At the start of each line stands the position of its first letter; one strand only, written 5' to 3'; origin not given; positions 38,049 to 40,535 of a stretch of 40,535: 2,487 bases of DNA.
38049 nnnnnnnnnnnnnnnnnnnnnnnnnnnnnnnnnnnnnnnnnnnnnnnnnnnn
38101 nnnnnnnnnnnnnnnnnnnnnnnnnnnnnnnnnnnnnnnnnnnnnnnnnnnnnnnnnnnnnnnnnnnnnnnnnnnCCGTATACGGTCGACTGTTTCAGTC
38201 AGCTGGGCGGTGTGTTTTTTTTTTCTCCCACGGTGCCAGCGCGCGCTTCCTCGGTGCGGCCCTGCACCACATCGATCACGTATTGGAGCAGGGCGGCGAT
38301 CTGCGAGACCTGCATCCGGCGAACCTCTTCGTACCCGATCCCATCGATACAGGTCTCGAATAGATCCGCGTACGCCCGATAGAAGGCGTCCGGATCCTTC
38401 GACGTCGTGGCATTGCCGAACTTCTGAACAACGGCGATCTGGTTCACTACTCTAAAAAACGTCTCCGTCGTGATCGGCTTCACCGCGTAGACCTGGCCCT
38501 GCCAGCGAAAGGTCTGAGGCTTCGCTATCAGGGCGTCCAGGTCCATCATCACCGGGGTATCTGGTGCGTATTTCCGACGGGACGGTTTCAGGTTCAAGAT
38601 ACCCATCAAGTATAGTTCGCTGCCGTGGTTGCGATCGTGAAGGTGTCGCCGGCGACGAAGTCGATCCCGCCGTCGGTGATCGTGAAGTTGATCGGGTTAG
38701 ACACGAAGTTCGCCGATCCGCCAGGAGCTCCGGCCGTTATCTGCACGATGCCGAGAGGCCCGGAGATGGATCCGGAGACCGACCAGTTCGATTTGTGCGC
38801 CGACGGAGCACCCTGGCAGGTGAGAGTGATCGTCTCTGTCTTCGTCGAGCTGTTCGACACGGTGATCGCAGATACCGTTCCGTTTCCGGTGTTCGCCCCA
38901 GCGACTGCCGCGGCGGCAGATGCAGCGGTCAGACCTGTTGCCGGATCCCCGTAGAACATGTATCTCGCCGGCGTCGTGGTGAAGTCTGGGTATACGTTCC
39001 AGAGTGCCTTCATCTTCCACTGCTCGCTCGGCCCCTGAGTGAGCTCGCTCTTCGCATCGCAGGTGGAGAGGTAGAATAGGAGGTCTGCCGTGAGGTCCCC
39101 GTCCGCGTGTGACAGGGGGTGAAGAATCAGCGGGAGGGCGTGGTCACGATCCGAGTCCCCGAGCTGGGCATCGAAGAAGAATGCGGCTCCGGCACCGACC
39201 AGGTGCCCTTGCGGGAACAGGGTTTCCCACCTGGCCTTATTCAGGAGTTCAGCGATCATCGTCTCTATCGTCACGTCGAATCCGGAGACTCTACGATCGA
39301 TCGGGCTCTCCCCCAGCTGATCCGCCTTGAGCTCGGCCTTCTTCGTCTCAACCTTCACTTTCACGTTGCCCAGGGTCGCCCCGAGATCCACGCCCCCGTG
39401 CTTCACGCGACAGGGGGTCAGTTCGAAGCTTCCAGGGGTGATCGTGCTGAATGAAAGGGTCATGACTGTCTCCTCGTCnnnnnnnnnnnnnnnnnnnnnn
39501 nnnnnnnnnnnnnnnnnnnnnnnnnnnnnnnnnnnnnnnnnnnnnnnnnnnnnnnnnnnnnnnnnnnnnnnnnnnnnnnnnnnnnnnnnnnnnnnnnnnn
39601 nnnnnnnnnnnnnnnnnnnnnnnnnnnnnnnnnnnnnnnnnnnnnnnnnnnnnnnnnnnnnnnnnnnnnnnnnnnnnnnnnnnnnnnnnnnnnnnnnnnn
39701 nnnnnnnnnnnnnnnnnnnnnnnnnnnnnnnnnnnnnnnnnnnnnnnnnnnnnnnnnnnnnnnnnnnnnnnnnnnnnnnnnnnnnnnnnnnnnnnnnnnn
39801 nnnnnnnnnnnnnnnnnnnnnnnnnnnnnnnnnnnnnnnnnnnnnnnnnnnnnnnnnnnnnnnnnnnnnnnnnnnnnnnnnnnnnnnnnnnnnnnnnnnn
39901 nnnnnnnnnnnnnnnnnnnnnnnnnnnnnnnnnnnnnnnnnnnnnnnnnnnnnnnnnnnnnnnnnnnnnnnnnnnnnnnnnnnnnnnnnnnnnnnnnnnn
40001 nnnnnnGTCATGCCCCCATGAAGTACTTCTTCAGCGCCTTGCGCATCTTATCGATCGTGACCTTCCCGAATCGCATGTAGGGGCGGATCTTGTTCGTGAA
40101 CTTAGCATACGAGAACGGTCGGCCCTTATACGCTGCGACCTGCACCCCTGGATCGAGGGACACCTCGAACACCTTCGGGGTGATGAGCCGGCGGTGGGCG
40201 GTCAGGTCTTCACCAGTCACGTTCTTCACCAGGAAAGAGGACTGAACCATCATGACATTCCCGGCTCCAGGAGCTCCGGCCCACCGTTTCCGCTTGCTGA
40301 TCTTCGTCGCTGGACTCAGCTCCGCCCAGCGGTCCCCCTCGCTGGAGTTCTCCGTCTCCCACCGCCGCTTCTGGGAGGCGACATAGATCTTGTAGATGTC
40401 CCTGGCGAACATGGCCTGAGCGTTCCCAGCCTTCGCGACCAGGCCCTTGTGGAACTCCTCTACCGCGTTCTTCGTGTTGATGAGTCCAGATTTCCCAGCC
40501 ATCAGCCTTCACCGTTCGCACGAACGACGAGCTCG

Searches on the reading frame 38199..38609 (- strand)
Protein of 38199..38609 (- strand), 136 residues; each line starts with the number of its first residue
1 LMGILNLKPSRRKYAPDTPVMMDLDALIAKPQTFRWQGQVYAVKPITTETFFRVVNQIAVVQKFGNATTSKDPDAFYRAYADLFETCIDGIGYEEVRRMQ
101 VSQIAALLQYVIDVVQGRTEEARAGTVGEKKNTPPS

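Call 11: search_protein_families(library=phrogs, proteins=[window:38199-38609:-], max_evalue=0.001)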
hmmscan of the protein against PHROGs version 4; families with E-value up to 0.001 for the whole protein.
window:38199-38609:- (136 aa): 1 family
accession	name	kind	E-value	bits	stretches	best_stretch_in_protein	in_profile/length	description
phrog_893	-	unknown function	2.5e-10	41.5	1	20-126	3-108/116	-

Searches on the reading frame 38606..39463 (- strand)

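Call 11: search_protein_families(library=phrogs, proteins=[window:38606-39463:-], max_evalue=0.001)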
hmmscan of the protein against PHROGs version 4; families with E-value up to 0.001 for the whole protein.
window:38606-39463:- (285 aa): 2 families
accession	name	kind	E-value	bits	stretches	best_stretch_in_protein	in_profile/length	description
phrog_1280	-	other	1.3e-09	39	1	14-77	10-73/248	Ig domain containing protein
phrog_2175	-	other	2.7e-09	38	1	20-122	24-129/188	protein with Ig domain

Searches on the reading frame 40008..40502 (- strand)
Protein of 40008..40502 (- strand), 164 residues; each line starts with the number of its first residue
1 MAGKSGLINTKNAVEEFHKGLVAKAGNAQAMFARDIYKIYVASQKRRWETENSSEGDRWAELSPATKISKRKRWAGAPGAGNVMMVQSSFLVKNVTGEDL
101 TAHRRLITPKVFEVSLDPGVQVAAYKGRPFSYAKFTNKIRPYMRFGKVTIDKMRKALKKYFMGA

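Call 11: search_protein_families(library=phrogs, proteins=[window:40008-40502:-], max_evalue=0.001)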
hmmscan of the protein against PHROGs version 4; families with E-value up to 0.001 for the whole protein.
window:40008-40502:- (164 aa): 1 family
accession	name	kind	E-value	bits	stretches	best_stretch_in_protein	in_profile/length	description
phrog_26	-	connector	0.00086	19.8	0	32-93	109-150/321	tail completion or Neck1 protein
